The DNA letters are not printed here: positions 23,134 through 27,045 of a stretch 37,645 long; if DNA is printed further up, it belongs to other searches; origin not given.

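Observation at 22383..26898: ABC ATPase plus a duplicated 12+1-TM ABC-2 permease covalently fused to an intact, probably periplasmic, M1 zinc peptidase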

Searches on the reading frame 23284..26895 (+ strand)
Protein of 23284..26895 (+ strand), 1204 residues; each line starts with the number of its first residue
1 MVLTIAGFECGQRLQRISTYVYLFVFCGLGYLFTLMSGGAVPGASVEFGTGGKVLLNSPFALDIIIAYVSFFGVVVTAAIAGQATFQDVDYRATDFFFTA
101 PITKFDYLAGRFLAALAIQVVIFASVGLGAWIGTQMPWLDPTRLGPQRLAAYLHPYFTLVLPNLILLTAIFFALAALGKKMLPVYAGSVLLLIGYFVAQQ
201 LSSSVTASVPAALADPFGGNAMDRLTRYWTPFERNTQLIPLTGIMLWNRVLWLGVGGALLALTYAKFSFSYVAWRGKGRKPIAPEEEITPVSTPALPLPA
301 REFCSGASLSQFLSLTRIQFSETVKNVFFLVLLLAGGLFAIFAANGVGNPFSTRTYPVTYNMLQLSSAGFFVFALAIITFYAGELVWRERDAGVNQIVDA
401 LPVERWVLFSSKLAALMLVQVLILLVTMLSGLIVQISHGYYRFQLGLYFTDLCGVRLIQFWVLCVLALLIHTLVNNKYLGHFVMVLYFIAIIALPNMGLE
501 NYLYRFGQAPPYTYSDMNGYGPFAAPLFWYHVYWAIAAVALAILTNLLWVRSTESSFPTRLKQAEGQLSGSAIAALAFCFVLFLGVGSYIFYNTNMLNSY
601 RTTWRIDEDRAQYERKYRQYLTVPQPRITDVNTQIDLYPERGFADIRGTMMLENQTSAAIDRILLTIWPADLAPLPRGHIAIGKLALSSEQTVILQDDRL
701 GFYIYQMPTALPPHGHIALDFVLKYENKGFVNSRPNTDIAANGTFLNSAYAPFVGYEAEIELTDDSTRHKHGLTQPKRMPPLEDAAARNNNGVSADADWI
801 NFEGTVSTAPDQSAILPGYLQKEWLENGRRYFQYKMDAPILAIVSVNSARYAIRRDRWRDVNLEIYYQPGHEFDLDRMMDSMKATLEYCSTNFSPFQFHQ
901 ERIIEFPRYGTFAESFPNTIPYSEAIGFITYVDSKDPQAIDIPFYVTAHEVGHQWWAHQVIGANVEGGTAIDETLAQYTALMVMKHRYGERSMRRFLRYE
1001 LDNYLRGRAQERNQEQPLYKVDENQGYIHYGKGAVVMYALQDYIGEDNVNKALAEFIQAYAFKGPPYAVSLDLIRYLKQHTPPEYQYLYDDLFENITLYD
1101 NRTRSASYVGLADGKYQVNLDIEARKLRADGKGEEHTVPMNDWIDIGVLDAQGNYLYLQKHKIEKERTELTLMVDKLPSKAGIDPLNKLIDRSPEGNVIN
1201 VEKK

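Call 3: search_protein_families(library=pfam, proteins=[window:23284-26895:+], max_evalue=0.01)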
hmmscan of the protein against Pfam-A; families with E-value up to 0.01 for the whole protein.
window:23284-26895:+ (1204 aa): 2 families
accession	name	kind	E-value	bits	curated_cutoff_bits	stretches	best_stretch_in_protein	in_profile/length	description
PF01433.26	Peptidase_M1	-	1.6e-09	38.1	27.7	1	880-1064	4-193/218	Peptidase family M1 domain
PF12730.13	ABC2_membrane_4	-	4.9e-09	36.9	27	1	329-487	15-175/179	ABC-2 family transporter protein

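Call 4: search_protein_families(library=ncbifam, proteins=[window:23284-26895:+], max_evalue=0.01)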
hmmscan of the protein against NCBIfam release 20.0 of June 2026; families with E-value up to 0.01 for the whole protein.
window:23284-26895:+ (1204 aa): 0 families

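Call 5: find_homologous_proteins(query=window:23284-26895:+, max_evalue=0.00001)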
Query window:23284-26895:+ (1204 aa): 3546 proteins with E <= 0.00001 among 8000 candidates; the best 120 are listed.
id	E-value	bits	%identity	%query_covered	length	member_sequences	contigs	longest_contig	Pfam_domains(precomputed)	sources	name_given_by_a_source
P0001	0.0e+0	2773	100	100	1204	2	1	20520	PF12730.14,PF01433.27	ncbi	-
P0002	0.0e+0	2378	85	100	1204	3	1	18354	PF12679.14,PF12730.14,PF01433.27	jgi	jgi:ABC-type transport system involved in multi-copper enzyme maturation permease subunit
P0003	0.0e+0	2367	84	100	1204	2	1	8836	PF12679.14,PF12730.14,PF01433.27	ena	-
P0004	0.0e+0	2358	84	100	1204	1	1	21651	PF12730.14,PF01433.27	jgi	jgi:ABC-type transport system involved in multi-copper enzyme maturation permease subunit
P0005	0.0e+0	2354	83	100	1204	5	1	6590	PF12730.14,PF01433.27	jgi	jgi:ABC-2 type transport system permease protein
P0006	0.0e+0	2351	83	100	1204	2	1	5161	PF12679.14,PF12730.14,PF01433.27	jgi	jgi:ABC-2 type transport system permease protein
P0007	0.0e+0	2343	84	100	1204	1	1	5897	PF12679.14,PF12730.14,PF01433.27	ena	-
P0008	0.0e+0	2340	83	100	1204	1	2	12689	PF12730.14,PF01433.27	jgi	jgi:ABC-2 type transport system permease protein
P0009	0.0e+0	2339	83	100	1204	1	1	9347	PF12679.14,PF12730.14,PF01433.27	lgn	-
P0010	0.0e+0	2331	84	100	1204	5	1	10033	PF12679.14,PF12730.14,PF01433.27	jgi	jgi:ABC-2 type transport system permease protein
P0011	0.0e+0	2315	82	100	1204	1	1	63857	PF12679.14,PF12730.14,PF01433.27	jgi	-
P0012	0.0e+0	2310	81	100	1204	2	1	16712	PF12679.14,PF12730.14,PF01433.27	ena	-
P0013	0.0e+0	2304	82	100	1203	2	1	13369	PF12679.14,PF12730.14,PF01433.27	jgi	jgi:ABC-2 type transport system permease protein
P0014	0.0e+0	2287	82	99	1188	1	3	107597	PF12679.14,PF12730.14,PF01433.27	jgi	-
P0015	0.0e+0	2269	80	100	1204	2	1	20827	PF12679.14,PF12730.14,PF01433.27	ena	-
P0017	0.0e+0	2240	79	100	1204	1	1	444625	PF12730.14,PF01433.27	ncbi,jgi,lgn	jgi:ABC-type transport system involved in multi-copper enzyme maturation permease subunit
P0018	0.0e+0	2221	79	100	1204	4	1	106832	PF12679.14,PF12730.14,PF01433.27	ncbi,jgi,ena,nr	ncbi:MAG TPA: M1 family aminopeptidase [Terriglobales bacterium]|nr:M1 family aminopeptidase [Terrig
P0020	0.0e+0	2169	76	100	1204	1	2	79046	PF12679.14,PF12730.14,PF01433.27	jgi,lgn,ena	-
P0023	0.0e+0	2134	75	100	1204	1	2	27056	PF12679.14,PF12730.14,PF01433.27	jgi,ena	-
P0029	0.0e+0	2114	75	100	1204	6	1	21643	PF12679.14,PF12730.14,PF01433.27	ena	-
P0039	0.0e+0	2047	72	100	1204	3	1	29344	PF12730.14,PF01433.27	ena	-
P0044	0.0e+0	1992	70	100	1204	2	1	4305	PF12730.14,PF01433.27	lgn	-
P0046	0.0e+0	1973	69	100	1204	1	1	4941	PF12730.14,PF01433.27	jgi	jgi:ABC-2 type transport system permease protein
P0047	0.0e+0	1967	69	100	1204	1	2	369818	PF12730.14,PF01433.27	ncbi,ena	-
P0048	0.0e+0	1964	69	100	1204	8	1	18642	PF12730.14,PF01433.27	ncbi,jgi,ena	jgi:ABC-type transport system involved in multi-copper enzyme maturation permease subunit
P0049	0.0e+0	1961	69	100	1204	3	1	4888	PF12730.14,PF01433.27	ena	-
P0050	0.0e+0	1954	69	100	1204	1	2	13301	PF12730.14,PF01433.27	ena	-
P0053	0.0e+0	1941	68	100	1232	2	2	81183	PF13346.13,PF12730.14,PF01433.27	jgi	-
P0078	0.0e+0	1897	67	100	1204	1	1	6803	PF12730.14,PF01433.27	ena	-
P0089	0.0e+0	1859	66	100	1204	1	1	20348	PF12679.14,PF12730.14,PF01433.27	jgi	jgi:ABC-2 type transport system permease protein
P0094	0.0e+0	1850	66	100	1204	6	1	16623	PF12730.14,PF01433.27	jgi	jgi:ABC-2 type transport system permease protein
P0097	0.0e+0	1846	66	100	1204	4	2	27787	PF12730.14,PF01433.27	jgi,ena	-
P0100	0.0e+0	1841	66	100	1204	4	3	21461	PF12730.14,PF01433.27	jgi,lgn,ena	-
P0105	0.0e+0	1837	65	100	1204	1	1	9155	PF12679.14,PF12730.14,PF01433.27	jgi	jgi:ABC-2 type transport system permease protein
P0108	0.0e+0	1835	64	100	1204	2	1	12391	PF12730.14,PF01433.27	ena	-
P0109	0.0e+0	1835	65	100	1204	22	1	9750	PF12730.14,PF01433.27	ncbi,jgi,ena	jgi:hypothetical protein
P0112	0.0e+0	1835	64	100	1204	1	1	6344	PF12679.14,PF12730.14,PF01433.27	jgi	-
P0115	0.0e+0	1834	65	100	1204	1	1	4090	PF12679.14,PF12730.14,PF01433.27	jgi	jgi:ABC-2 type transport system permease protein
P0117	0.0e+0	1833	65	99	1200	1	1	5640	PF12730.14,PF01433.27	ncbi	ncbi:MAG: M1 family aminopeptidase [Candidatus Korobacteraceae bacterium]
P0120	0.0e+0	1832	64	100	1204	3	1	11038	PF12679.14,PF12730.14,PF01433.27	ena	-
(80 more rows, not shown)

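Call 6: search_solved_structures(query=window:23284-26895:+, max_evalue=1, show_alignments=2)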
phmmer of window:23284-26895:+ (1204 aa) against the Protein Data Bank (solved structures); distinct sequences matched with E-value up to 1: 24.
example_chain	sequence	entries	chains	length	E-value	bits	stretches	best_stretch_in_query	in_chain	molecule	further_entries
6ea4_A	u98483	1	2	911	0.00012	22.8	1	933-1064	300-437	Endoplasmic reticulum aminopeptidase 2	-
7p7p_A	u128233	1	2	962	0.00013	22.7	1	933-1064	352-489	Endoplasmic reticulum aminopeptidase 2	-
7nsk_A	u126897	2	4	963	0.00013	22.7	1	933-1064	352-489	Endoplasmic reticulum aminopeptidase 2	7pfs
7nup_A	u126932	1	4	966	0.00013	22.7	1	933-1064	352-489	Endoplasmic reticulum aminopeptidase 2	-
5ab0_A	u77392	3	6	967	0.00013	22.7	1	933-1064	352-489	ENDOPLASMATIC RETICULUM AMINOPEPTIDASE 2 | Endoplasmic reticulum aminopeptidase 2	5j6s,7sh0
3se6_A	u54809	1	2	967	0.00013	22.7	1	933-1064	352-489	Endoplasmic reticulum aminopeptidase 2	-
5ab2_A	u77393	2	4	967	0.00024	21.8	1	933-1064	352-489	ENDOPLASMIC RETICULUM AMINOPEPTIDASE 2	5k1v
4e36_A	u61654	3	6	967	0.00024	21.8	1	933-1064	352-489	Endoplasmic reticulum aminopeptidase 2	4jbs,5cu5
3q7j_A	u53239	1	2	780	0.00032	21.4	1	842-1062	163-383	Tricorn protease-interacting factor F3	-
1z1w_A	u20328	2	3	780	0.00034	21.3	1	842-1062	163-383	Tricorn protease interacting factor F3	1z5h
3mdj_A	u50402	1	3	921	0.0025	18.5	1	859-1064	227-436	Endoplasmic reticulum aminopeptidase 1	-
6mgq_A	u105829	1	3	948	0.0026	18.4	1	859-1064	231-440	Endoplasmic reticulum aminopeptidase 1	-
9gjs_A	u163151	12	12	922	0.014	16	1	859-1064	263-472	Endoplasmic reticulum aminopeptidase 1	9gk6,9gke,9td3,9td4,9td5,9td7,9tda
6t6r_A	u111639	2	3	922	0.014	16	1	859-1064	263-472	Endoplasmic reticulum aminopeptidase 1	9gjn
7z28_A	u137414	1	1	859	0.016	15.8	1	859-1064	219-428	Endoplasmic reticulum aminopeptidase 1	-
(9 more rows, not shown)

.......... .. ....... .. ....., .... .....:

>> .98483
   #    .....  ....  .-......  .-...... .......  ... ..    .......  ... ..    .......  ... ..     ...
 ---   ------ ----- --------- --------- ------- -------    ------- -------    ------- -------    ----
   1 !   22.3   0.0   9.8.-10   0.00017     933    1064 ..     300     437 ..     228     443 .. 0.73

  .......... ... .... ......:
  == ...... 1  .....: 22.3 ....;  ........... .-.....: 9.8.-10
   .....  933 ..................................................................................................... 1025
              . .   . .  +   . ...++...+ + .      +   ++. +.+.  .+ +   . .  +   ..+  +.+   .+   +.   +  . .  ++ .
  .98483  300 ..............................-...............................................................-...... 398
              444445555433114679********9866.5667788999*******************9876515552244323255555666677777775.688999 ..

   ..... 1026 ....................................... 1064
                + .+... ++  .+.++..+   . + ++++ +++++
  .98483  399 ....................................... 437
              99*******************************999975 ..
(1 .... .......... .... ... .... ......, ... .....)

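Call 19: search_protein_families(library=pfam, proteins=[P0002, P0053], max_evalue=1)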
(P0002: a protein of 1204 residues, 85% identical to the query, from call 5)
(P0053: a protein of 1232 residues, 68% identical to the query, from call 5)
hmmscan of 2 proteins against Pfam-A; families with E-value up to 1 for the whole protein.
P0002 (1204 aa): 4 families
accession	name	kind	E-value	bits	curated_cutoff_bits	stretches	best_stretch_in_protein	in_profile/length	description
PF01433.26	Peptidase_M1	-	3.2e-09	37.1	27.7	1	942-1063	66-192/218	Peptidase family M1 domain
PF12730.13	ABC2_membrane_4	-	4.2e-08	33.8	27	1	329-486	15-174/179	ABC-2 family transporter protein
PF12679.13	ABC2_membrane_2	-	1.4e-06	28.2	27.2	2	348-499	72-204/283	ABC-2 family transporter protein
PF13346.12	ABC2_membrane_5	-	0.0025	17.8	25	1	65-136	35-106/205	ABC-2 family transporter protein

P0053 (1232 aa): 5 families
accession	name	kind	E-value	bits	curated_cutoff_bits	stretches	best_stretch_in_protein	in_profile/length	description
PF01433.26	Peptidase_M1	-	6.2e-08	32.9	27.7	1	923-1091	20-192/218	Peptidase family M1 domain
PF13346.12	ABC2_membrane_5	-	3.1e-07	30.6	25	2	60-173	30-140/205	ABC-2 family transporter protein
PF12730.13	ABC2_membrane_4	-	9.2e-07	29.4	27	1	332-479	18-166/179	ABC-2 family transporter protein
PF12679.13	ABC2_membrane_2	-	0.0062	16.3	27.2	1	8-202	6-203/283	ABC-2 family transporter protein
PF21196.3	PcrA_UvrD_tudor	-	0.064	13.5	23.9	1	428-456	10-37/48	PcrA/UvrD tudor domain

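Call 21: find_related_loci(query=A2, collection=genome_contigs, flank=6000)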
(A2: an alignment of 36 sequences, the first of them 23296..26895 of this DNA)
Query A2 (1200 aa) in genome_contigs; peptide patterns used: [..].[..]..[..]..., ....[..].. (x = any residue, [..] = any of these).
600 stretches matched a pattern (row limit reached: there are more); 595 encode a relative of the query (tblastn E <= 1e-3); the best 80 are kept; 80 distinct loci.
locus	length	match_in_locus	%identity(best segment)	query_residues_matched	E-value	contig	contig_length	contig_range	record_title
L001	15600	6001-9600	79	1-1200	0e+0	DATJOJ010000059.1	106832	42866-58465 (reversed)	MAG TPA_asm: Terriglobales bacterium isolate SMAG_U14884 k141_3671059, whole genome shotgun sequence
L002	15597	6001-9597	74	1-1200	0e+0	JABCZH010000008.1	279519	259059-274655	MAG: Acidobacteria bacterium isolate Inc-BW-C-12-M_MAG18 Ga0210394_10000053, whole genome shotgun sequence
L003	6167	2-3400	74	68-1200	0e+0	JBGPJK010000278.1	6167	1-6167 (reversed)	MAG: Terriglobia bacterium isolate OBJ_0618_7090110_311 k141_10183849_length_6167_cov_11.0000, whole genome shotgun sequ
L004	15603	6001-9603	64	1-1200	0e+0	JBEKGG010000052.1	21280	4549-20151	MAG: Terriglobales bacterium isolate SPRUCE 248 SPRUCE_248_52, whole genome shotgun sequence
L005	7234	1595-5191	63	1-1200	0e+0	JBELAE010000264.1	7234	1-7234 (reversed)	MAG: Candidatus Sulfotelmatobacter sp. isolate SPRUCE 86 SPRUCE_86_264, whole genome shotgun sequence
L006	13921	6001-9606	62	1-1200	0e+0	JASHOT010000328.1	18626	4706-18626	MAG: Candidatus Sulfotelmatobacter sp. isolate JOPF030 JOPF_N10C_contig_165066, whole genome shotgun sequence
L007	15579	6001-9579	65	4-1198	0e+0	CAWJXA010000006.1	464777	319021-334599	MAG: uncultured Acidobacteriaceae bacterium isolate MFD05502.bin.1.185 genome assembly, contig: contig_30658, whole geno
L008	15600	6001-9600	65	1-1199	0e+0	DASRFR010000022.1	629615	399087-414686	MAG TPA_asm: Terriglobales bacterium isolate SMAG_U10037 k141_519357, whole genome shotgun sequence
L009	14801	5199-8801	67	1-1200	0e+0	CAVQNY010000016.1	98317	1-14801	MAG: uncultured Acidobacteriaceae bacterium isolate MFD01248.bin.1.34 genome assembly, contig: contig_21335, whole genom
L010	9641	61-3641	61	4-1199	0e+0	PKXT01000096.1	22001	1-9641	MAG: Acidobacteria bacterium isolate palsa_278 73.20120500_P24.19_contig_4957, whole genome shotgun sequence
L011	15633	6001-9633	48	1-1199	0e+0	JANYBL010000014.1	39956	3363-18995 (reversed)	MAG: Burkholderiales bacterium isolate GL140_5_metabat_97 GL140_5_k141_2804335, whole genome shotgun sequence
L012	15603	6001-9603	48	1-1199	0e+0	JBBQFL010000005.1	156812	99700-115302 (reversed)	MAG: Burkholderiales bacterium isolate Co_metawrap_1031 Cmw_1031_k141_20732308_length_156812_cov_51.9984, whole genome s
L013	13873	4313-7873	48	1-1198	0e+0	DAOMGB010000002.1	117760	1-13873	MAG TPA_asm: Casimicrobiaceae bacterium isolate AMR_MDS_4987 NODE_23_length_117760_cov_10.981624, whole genome shotgun s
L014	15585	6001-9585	65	4-1200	0e+0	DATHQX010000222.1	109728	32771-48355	MAG TPA_asm: Verrucomicrobiia bacterium isolate SMAG_U12750 k141_1736143, whole genome shotgun sequence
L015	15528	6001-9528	48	1-1199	0e+0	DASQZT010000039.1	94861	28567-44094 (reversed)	MAG TPA_asm: Bryobacteraceae bacterium isolate SMAG_U11099 k141_420778, whole genome shotgun sequence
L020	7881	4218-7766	44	4-1200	0e+0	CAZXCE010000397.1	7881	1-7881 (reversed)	MAG TPA_asm: uncultured Clostridia bacterium isolate SRP287051_co1_196 genome assembly, contig: NODE_11539_length_7881_c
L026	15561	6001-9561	45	1-1200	0e+0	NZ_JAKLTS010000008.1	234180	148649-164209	Massilia sp. TS11 8, whole genome shotgun sequence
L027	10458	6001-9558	45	1-1200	0e+0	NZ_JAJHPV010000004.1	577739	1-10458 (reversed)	Massilia agrisoli strain MAHUQ-52 GCM70020059_4, whole genome shotgun sequence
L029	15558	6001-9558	45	1-1200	0e+0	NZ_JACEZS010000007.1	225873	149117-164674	Rugamonas fusca strain FT3S NODE_7_length_225873_cov_34.697341_7, whole genome shotgun sequence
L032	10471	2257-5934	44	1-1200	0e+0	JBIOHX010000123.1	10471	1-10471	MAG: Gemmatimonadales bacterium isolate GcA5-17 k141_1378868_length_10471_cov_10.9855, whole genome shotgun sequence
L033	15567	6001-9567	43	1-1200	0e+0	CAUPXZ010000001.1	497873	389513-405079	MAG TPA_asm: uncultured Duganella sp. isolate ERR9969053_bin.1_MetaWRAP_v1.3_MAG genome assembly, contig: ERZ21615751.1,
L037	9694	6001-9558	43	1-1200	0e+0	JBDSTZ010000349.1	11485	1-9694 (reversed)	MAG: Massilia sp. isolate cluster1_bin.57 k127_12176578, whole genome shotgun sequence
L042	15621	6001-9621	44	4-1200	0e+0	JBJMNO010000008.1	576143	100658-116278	MAG: Gemmatimonadaceae bacterium isolate H3_16_all_fractions_metab_conc_60_63_0 k255_3656780, whole genome shotgun seque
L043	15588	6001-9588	43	1-1200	0e+0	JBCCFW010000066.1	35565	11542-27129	MAG: Acidobacteriota bacterium isolate P01_B01_bin.29 k141_997628_length_35565_cov_19.0013, whole genome shotgun sequenc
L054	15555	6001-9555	42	1-1200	0e+0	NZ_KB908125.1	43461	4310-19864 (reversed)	Massilia niastensis DSM 21313 H162DRAFT_scaffold00050.50, whole genome shotgun sequence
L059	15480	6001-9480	42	45-1200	0e+0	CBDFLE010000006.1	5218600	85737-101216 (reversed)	MAG: Candidatus Multivoradales bacterium isolate 28b26adc-de60-4d61-9d00-aad20df54228 genome assembly, contig: contig_5,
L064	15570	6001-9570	40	1-1200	0e+0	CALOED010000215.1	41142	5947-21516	MAG: uncultured Saprospiraceae bacterium isolate LOGT_bin.0002 genome assembly, contig: contig_136992, whole genome shot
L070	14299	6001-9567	40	1-1200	0e+0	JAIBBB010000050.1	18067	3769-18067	MAG: Cyclobacteriaceae bacterium isolate SSF13 NODE_1671_length_18067_cov_4.500056, whole genome shotgun sequence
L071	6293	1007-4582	41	1-1200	0e+0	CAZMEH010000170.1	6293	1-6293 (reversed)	MAG TPA_asm: uncultured Saprospiraceae bacterium isolate binchicken_co404_2 genome assembly, contig: k119_1186381, whole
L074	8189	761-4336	41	1-1200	0e+0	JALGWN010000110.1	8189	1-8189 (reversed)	MAG: bacterium isolate Meg22_46_Bin_89 Meg22_46_Bin_89_scaffold_22309, whole genome shotgun sequence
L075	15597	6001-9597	39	1-1200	0e+0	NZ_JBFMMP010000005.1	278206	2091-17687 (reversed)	Massilia aurea strain 186 NODE_5_length_278206_cov_218.859533, whole genome shotgun sequence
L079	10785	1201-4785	37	1-1200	0e+0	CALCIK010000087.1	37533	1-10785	MAG TPA_asm: uncultured Bacteroidetes bacterium isolate SRR5576005_bin.119_CONCOCT_v1.1_MAG genome assembly, contig: ERZ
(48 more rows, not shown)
